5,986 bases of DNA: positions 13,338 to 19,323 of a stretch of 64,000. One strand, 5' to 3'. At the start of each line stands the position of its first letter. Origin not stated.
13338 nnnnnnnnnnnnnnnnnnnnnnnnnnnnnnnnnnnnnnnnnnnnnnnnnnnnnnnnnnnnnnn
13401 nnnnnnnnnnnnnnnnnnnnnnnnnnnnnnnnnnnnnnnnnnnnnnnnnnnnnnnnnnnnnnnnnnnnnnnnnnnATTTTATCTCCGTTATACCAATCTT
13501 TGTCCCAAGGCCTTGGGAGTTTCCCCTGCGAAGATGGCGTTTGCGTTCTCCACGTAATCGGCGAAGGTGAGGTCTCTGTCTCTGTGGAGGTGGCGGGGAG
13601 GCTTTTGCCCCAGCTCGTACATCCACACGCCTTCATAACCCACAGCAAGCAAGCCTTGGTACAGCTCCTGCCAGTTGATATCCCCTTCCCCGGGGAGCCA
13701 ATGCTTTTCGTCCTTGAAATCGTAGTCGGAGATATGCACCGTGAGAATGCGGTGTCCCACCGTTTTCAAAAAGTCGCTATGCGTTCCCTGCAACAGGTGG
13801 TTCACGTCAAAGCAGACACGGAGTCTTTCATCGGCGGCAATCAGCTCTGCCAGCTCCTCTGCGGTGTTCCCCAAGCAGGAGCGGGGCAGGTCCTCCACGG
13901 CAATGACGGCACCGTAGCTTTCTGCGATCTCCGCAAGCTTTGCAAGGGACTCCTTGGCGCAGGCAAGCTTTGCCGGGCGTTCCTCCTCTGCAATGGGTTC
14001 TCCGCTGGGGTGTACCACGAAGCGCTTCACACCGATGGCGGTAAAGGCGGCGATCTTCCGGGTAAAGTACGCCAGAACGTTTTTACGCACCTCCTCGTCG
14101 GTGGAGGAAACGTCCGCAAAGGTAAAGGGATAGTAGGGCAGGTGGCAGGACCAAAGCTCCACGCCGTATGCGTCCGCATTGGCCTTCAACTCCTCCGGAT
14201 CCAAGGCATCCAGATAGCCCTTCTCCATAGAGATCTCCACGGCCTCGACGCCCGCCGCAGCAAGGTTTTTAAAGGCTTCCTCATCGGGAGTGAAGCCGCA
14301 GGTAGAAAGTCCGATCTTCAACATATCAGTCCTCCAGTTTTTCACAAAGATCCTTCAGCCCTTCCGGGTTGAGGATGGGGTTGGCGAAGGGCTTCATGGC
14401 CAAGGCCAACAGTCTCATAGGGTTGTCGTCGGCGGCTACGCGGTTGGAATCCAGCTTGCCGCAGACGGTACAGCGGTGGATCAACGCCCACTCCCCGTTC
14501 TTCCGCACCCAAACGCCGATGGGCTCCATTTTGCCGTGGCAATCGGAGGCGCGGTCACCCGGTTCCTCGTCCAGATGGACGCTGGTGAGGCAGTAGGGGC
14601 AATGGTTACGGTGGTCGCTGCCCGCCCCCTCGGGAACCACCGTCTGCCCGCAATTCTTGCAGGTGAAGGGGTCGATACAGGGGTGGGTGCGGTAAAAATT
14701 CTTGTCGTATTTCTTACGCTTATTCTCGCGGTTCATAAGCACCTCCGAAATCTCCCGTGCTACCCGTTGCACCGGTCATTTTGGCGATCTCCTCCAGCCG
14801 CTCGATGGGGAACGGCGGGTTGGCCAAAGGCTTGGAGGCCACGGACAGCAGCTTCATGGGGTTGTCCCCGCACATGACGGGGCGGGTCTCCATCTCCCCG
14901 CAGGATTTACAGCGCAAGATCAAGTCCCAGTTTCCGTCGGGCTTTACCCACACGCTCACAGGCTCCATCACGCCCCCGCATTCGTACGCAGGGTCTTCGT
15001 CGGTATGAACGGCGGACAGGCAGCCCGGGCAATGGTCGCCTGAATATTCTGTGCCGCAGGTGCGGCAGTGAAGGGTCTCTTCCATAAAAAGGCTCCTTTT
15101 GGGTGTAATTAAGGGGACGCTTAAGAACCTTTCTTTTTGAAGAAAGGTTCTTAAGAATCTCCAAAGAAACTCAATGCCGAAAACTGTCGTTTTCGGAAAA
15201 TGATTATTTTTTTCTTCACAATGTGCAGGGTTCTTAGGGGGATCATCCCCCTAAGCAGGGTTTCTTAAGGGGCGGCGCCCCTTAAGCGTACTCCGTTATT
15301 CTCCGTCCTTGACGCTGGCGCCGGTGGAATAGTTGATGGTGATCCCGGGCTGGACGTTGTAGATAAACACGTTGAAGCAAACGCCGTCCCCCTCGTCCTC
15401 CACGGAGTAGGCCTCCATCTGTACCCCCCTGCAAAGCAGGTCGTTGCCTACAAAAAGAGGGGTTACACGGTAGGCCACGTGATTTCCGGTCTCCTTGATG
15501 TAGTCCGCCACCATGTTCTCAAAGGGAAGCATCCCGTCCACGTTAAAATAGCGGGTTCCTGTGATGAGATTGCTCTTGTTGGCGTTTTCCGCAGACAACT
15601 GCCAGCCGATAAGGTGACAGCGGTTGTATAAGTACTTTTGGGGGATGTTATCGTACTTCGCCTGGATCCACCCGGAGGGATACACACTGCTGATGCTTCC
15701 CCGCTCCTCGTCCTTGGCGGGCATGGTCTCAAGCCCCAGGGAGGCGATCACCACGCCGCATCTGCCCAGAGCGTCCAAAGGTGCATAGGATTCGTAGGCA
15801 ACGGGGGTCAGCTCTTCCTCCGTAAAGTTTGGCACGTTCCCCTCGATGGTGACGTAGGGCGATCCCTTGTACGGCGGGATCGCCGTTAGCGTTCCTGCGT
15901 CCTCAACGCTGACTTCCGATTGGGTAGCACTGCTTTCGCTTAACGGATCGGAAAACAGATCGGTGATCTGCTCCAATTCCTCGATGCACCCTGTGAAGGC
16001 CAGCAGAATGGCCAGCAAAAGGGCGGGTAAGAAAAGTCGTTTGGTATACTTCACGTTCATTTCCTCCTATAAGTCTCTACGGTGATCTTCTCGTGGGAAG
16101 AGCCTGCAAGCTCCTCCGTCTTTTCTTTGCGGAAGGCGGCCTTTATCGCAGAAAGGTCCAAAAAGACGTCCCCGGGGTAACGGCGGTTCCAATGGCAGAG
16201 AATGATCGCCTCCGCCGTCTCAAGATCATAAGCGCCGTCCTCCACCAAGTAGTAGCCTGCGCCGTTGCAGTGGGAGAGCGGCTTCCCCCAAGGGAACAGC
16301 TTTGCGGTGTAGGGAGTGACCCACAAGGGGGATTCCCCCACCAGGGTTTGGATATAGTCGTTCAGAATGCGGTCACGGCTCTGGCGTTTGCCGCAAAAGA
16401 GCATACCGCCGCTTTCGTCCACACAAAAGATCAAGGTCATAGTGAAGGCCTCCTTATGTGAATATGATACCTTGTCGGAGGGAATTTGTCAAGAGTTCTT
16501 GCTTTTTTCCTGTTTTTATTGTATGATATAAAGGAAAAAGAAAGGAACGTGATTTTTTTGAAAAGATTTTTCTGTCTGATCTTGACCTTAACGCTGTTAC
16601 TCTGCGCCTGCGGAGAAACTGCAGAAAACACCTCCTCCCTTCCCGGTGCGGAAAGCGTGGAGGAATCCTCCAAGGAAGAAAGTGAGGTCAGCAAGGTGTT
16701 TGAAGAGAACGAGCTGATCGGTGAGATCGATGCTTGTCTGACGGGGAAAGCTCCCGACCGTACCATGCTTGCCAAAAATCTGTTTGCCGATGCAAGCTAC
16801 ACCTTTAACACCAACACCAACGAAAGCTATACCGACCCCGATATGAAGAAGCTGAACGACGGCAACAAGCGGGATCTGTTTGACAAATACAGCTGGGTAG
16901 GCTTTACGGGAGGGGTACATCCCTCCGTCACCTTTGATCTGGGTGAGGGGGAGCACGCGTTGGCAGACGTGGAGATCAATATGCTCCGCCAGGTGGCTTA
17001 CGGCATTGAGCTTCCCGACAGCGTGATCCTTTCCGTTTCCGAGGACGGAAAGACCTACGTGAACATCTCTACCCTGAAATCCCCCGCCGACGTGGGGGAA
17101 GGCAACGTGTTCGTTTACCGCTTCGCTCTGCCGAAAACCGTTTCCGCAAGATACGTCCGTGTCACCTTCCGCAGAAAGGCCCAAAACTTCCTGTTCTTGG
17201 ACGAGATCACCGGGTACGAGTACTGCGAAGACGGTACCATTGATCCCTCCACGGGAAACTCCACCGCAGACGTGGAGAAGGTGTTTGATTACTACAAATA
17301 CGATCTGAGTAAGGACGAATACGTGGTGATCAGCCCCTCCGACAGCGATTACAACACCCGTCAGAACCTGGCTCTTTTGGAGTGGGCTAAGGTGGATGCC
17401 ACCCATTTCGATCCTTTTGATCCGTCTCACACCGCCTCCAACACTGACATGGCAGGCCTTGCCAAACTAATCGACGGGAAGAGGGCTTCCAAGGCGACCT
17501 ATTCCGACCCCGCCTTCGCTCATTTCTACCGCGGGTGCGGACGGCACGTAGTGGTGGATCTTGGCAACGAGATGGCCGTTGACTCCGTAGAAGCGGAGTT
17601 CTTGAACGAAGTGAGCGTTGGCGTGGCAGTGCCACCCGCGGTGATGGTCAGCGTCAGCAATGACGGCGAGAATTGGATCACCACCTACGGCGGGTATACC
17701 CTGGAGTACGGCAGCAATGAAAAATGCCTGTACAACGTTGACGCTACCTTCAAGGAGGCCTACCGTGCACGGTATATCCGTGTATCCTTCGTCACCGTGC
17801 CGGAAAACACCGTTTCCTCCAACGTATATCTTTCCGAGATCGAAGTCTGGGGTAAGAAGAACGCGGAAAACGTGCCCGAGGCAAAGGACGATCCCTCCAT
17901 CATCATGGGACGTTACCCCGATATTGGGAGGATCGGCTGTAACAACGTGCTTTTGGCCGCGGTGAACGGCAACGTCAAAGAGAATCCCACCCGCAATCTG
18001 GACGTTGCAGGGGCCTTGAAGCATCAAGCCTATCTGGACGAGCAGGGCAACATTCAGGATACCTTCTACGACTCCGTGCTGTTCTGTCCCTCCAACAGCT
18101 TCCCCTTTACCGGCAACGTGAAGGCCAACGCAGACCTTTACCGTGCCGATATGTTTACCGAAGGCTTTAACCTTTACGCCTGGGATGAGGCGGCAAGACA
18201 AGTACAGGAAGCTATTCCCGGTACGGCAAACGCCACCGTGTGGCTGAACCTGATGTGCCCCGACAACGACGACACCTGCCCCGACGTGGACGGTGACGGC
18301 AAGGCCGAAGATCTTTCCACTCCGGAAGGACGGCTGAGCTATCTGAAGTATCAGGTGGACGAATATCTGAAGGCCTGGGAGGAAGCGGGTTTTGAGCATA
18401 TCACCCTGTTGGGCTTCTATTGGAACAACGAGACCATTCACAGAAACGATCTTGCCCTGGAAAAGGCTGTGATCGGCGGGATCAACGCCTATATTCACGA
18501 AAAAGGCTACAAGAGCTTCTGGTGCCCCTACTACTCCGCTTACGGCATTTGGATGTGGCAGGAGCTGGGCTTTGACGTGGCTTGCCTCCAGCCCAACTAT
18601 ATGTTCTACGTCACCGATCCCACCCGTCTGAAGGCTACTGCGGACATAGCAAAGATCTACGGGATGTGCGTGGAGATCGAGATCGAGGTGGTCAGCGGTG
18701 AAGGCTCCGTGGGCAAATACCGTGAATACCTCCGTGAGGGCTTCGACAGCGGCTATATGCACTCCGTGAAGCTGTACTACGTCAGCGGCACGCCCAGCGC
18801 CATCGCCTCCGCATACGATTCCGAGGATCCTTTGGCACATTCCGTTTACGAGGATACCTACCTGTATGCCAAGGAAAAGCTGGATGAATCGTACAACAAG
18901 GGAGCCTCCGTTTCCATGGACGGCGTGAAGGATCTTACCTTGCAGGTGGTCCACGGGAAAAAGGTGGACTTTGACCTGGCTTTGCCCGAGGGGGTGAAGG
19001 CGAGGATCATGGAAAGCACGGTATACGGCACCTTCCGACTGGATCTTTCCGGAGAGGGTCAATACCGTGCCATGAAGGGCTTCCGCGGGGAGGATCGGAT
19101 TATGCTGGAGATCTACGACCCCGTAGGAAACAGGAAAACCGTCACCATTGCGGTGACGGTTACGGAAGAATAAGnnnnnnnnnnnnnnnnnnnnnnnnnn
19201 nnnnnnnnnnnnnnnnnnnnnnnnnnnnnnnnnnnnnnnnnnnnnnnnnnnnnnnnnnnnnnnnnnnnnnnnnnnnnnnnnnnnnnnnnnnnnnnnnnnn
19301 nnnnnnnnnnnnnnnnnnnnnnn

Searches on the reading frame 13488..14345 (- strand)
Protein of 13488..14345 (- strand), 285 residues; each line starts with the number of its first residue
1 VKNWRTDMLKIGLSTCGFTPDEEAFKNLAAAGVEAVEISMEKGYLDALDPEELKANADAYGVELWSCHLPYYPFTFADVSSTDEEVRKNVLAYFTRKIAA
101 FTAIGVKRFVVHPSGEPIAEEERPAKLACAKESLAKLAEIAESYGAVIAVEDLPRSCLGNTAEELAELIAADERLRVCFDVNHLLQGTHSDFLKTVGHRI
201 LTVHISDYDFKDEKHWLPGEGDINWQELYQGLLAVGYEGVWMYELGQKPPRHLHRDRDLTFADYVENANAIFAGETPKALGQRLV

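Call 35: search_solved_structures(query=window:13488-14345:-, max_evalue=0.01)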
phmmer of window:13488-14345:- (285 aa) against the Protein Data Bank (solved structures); distinct sequences matched with E-value up to 0.01: 13.
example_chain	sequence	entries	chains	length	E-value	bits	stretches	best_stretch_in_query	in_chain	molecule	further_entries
3wqo_A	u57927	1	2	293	3.9e-19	72.3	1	3-258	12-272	Uncharacterized protein MJ1311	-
4pfh_A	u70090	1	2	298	8.5e-10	41.7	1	25-245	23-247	D-tagatose 3-epimerase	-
8xix_A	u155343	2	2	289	1.9e-09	40.5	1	77-256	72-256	D-tagatose 3-epimerase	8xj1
8xiv_A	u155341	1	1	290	1.9e-09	40.5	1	77-256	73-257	D-tagatose 3-epimerase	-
4pgl_A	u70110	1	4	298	2.1e-09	40.4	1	25-244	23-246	D-tagatose 3-epimerase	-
2ou4_A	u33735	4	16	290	3.1e-09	39.8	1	25-244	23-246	D-tagatose 3-epimerase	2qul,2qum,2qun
4q7i_A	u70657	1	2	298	5.5e-09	39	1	25-244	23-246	D-tagatose 3-epimerase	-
4xsl_A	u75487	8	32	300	1.2e-08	37.9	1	25-244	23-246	D-tagatose 3-epimerase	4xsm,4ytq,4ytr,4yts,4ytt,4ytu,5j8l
7x7w_A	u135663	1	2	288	2.6e-08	36.8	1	32-243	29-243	D-PSICOSE 3-EPIMERASE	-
3vnk_A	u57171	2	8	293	3e-07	33.3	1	28-242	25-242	Xylose isomerase domain protein TIM barrel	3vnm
3vni_A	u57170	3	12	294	3e-07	33.3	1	28-242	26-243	Xylose isomerase domain protein TIM barrel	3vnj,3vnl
7e9w_A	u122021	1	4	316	3.7e-07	33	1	28-242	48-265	D-psicose 3-epimerase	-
1i60_A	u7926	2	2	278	8.1e-07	31.9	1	79-246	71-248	IOLI PROTEIN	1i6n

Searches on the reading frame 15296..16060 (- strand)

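Call 12: search_protein_families(library=pfam, proteins=[window:15296-16060:-])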
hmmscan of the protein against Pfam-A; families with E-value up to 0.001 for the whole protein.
window:15296-16060:- (254 aa): 2 families
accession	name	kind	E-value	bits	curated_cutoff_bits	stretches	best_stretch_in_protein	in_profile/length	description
PF13930.12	Endonuclea_NS_2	-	3.3e-20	73.1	27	1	90-218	10-129/132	DNA/RNA non-specific endonuclease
PF01223.29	Endonuclease_NS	-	5.2e-05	23.4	23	1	127-208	64-151/223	DNA/RNA non-specific endonuclease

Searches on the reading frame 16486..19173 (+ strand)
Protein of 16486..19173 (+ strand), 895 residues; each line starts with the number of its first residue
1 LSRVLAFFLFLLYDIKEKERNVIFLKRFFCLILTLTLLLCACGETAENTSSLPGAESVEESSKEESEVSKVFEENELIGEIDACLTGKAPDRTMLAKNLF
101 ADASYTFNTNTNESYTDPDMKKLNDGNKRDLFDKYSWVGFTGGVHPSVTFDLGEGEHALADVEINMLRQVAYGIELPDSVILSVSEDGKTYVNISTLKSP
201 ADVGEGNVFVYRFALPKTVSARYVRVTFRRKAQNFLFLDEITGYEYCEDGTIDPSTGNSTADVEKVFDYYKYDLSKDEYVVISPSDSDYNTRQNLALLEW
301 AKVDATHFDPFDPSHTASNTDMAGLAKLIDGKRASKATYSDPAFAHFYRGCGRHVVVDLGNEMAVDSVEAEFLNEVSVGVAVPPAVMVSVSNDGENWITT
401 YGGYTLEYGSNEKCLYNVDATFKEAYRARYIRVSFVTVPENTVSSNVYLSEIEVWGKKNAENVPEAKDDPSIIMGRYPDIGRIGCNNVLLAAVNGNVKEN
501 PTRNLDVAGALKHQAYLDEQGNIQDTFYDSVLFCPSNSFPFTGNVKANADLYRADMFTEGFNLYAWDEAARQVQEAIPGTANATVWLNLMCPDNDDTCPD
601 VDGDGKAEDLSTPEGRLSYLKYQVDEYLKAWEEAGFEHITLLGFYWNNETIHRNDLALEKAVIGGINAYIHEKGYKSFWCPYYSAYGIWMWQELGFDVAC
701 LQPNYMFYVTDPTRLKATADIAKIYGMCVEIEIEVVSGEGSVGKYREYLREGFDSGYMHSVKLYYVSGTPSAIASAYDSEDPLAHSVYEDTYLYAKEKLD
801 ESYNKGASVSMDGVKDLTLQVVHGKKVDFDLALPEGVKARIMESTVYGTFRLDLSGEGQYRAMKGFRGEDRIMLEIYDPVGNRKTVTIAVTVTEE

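Call 6: search_protein_families(library=pfam, proteins=[window:16486-19173:+])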
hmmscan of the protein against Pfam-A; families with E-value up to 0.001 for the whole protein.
window:16486-19173:+ (895 aa): 3 families
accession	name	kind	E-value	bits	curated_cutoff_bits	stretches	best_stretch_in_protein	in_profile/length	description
PF16147.10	DUF4855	-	2.5e-67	227.7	27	1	515-792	27-312/313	Domain of unknown function (DUF4855)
PF00754.31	F5_F8_type_C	-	2.3e-17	63.7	28.2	2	318-439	5-117/127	F5/8 type C domain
PF22633.2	F5_F8_type_C_2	-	3.5e-08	34.4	27.8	0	329-433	3-91/91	NedA-like, galactose-binding domain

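Call 7: search_protein_families(library=ncbifam, proteins=[window:16486-19173:+])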
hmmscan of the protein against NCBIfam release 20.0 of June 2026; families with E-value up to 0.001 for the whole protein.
window:16486-19173:+ (895 aa): 0 families
